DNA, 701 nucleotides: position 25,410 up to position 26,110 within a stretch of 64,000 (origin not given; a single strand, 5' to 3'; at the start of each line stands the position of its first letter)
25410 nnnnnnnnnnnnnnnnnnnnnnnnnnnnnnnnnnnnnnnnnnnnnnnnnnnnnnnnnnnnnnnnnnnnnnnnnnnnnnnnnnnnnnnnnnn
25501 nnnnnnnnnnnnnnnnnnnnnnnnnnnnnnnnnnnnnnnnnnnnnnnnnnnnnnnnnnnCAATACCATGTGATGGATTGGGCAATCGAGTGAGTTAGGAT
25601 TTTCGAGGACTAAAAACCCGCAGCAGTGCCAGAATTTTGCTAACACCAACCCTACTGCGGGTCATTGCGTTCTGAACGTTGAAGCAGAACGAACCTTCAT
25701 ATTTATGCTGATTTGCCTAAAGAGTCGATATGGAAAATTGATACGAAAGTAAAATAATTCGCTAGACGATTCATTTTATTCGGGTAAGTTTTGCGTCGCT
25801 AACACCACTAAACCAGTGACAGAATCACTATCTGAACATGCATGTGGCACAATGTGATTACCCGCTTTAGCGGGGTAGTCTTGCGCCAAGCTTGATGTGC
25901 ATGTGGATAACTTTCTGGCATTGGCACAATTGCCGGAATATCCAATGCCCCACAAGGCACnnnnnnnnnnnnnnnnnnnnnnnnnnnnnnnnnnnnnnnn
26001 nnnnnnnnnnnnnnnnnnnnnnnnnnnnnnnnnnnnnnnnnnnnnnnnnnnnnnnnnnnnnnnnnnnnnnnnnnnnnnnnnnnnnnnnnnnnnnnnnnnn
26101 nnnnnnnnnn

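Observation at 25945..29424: Coupled operon of a Nudix-like protein, an ATP-grasp ligase and a PhoH-like ATPase, under the third leader copy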

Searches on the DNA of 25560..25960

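Call 40: search_rna_families(source=window, start=25560, end=25960, threshold=evalue, max_evalue=10)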
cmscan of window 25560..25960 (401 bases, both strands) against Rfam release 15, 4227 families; matches with E-value up to 10: 3.
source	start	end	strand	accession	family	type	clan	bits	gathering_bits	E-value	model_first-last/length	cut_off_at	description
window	25889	25960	+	RF04244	MIR169_6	Gene; miRNA;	CL00098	15.9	54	1.6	1-99/99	no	MIR169_6 microRNA precursor family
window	25852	25946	+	RF01498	Afu_190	Gene; snRNA; snoRNA; CD-box;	-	14.7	35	1.2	1-100/100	no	A. fumigatus snoRNA Afu_190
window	25650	25698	-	RF01704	Glutamine-II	Cis-reg; riboswitch;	-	14.2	33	0.44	1-60/60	no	Glutamine-II riboswitch aptamer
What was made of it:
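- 25600..25944 (+): Leader copy 3, the shared cis element in front of the operon. It contains hairpin SL1 (25617-25661), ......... boxes at 25639-25647 and 25798-25806, hairpin P2 (25668-25691), hairpin SL3 (25861-25874), and the motif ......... (25931-25939) 5 nt before the ATG. No Rfam match (call 40).
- Tried and rejected: No Rfam match above noise (call 40).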
